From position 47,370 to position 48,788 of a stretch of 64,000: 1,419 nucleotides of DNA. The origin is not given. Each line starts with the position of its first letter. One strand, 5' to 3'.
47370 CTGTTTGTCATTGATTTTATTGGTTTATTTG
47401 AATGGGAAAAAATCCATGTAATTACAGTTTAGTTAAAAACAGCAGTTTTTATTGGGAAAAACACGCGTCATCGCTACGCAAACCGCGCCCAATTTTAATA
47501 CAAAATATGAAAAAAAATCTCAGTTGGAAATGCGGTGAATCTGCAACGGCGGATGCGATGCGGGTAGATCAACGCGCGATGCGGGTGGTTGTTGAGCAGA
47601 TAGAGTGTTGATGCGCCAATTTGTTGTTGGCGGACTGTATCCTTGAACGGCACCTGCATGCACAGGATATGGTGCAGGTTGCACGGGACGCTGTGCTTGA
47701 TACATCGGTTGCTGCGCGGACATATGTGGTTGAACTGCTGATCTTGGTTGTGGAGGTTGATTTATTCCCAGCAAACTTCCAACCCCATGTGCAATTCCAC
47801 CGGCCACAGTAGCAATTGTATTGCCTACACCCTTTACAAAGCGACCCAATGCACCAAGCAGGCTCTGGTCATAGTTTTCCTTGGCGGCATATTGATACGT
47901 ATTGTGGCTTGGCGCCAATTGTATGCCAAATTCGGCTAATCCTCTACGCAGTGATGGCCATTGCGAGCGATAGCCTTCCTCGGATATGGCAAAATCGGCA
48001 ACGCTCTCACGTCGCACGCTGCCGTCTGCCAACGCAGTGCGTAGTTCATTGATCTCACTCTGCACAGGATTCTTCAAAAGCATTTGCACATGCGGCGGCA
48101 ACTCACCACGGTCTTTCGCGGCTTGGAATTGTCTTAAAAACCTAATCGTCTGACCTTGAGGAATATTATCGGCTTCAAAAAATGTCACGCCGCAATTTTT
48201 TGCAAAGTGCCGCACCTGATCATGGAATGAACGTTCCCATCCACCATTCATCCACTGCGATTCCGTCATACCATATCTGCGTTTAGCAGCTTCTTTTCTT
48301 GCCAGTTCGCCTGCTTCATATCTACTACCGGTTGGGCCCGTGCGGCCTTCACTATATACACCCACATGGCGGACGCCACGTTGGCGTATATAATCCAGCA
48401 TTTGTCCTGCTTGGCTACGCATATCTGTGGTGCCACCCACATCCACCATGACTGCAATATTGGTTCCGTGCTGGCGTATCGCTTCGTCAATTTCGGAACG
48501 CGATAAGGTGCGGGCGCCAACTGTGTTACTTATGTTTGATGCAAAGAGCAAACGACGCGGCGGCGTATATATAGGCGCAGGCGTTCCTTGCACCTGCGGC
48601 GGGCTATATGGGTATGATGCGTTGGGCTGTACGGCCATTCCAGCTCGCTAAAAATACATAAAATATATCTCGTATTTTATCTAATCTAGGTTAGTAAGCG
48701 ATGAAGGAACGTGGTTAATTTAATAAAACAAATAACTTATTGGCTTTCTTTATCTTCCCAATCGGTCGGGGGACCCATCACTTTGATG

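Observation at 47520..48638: Fifth family member D: a non-muralytic-looking head (possible GH114-like TIM barrel) on the same glycine-zipper/PQ/motif tail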

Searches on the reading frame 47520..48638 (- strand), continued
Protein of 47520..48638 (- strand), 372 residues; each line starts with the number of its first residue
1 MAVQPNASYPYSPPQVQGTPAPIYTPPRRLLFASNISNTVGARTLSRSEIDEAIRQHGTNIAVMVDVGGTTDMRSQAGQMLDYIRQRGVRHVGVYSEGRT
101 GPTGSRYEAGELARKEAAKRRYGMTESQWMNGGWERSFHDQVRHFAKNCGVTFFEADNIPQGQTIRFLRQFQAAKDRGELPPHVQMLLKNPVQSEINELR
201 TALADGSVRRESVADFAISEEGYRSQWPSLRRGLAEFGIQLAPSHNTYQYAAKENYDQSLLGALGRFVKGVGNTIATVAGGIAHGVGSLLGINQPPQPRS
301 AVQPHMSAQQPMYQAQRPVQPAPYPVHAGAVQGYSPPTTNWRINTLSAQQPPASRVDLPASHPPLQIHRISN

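Call 81: fold_search(model_id=the predicted structure, library=pdb)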
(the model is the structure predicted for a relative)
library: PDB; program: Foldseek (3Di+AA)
matches with E <= 10: 1072; with E <= 0.001: 1
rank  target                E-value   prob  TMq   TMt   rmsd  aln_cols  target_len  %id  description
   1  1xp3                  7.9e-04  0.97  0.28  0.32   7.9       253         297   12  Crystal Structure of Endonuclease IV (BA4508) from Bacillus anthracis at 2.57A Resolution. (released 2005-10-04)
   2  7wmz_A                4.7e-03  0.57  0.23  0.27  12.0       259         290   13  Crystal structure of methylenetetrahydrofolate reductase MSMEG_6649 from Mycobacterium smegmatis with NADH (released 2023-01-25)
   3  4ahq_D                6.0e-03  0.95  0.28  0.34  11.1       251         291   10  Crystal Structure of N-acetylneuraminic acid lyase mutant K165C from Staphylococcus aureus (released 2013-01-23)
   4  4ahq_A                6.0e-03  0.92  0.27  0.32  11.3       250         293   10  Crystal Structure of N-acetylneuraminic acid lyase mutant K165C from Staphylococcus aureus (released 2013-01-23)
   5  7wmz_E                6.4e-03  0.51  0.21  0.26  12.6       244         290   13  Crystal structure of methylenetetrahydrofolate reductase MSMEG_6649 from Mycobacterium smegmatis with NADH (released 2023-01-25)
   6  4ah7_D                6.8e-03  0.94  0.28  0.34  11.2       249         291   10  Structure of Wild Type Stapylococcus aureus N-acetylneuraminic acid lyase in complex with pyruvate (released 2013-01-23)
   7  4ahq_C                7.3e-03  0.94  0.28  0.34  11.2       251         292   10  Crystal Structure of N-acetylneuraminic acid lyase mutant K165C from Staphylococcus aureus (released 2013-01-23)
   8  4ah7_B                7.7e-03  0.96  0.29  0.35  10.9       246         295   10  Structure of Wild Type Stapylococcus aureus N-acetylneuraminic acid lyase in complex with pyruvate (released 2013-01-23)
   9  4ama_D                7.7e-03  0.94  0.28  0.34  11.1       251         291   10  Crystal Structure of N-acetylneuraminic acid lyase from Staphylococcus aureus with the chemical modification thia-lysi (released 2013-01-23)
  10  4ad0_C                7.7e-03  0.41  0.22  0.24  12.5       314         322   13  Structure of the GH99 endo-alpha-mannosidase from Bacteriodes thetaiotaomicron in complex with BIS-TRIS-Propane (released 2012-02-01)
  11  9r3i_D                9.3e-03  0.94  0.30  0.27   7.1       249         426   13  Structure of liver pyruvate kinase in complex with fluorescent probe 4c (released 2025-08-13)
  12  8qpj_B                1.3e-02  0.38  0.21  0.25  13.3       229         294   15  FAD-independent Methylene-Tetrahydrofolate Reductase Mutant E9Q from Mycobacterium hassiacum (released 2024-05-29)
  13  4ah7_C                1.3e-02  0.89  0.28  0.33  11.1       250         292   10  Structure of Wild Type Stapylococcus aureus N-acetylneuraminic acid lyase in complex with pyruvate (released 2013-01-23)
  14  9hhs_A                1.5e-02  0.87  0.29  0.35  14.1       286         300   11  Crystal Structure of the Coxiella burnetii R152Q Mutant 2-methylisocitrate lyase (released 2025-08-13)
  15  7wmz_B                1.6e-02  0.44  0.22  0.27  12.3       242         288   12  Crystal structure of methylenetetrahydrofolate reductase MSMEG_6649 from Mycobacterium smegmatis with NADH (released 2023-01-25)
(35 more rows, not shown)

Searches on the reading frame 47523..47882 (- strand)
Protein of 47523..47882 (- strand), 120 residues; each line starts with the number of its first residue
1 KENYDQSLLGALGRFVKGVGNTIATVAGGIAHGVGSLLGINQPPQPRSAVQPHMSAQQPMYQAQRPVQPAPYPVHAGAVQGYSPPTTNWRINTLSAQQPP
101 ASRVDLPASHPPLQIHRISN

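Call 73: find_homologous_proteins(query=A6, max_evalue=0.01)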
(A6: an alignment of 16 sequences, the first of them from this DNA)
Query A6 (16 sequences) (120 aa, profile of the alignment): 2 proteins with E <= 0.01 among 3690 candidates.
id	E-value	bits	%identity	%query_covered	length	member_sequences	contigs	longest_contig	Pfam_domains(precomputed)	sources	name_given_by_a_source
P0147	3.8e-21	94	37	23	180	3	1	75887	-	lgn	-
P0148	9.4e-8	51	23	37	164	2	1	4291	-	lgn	-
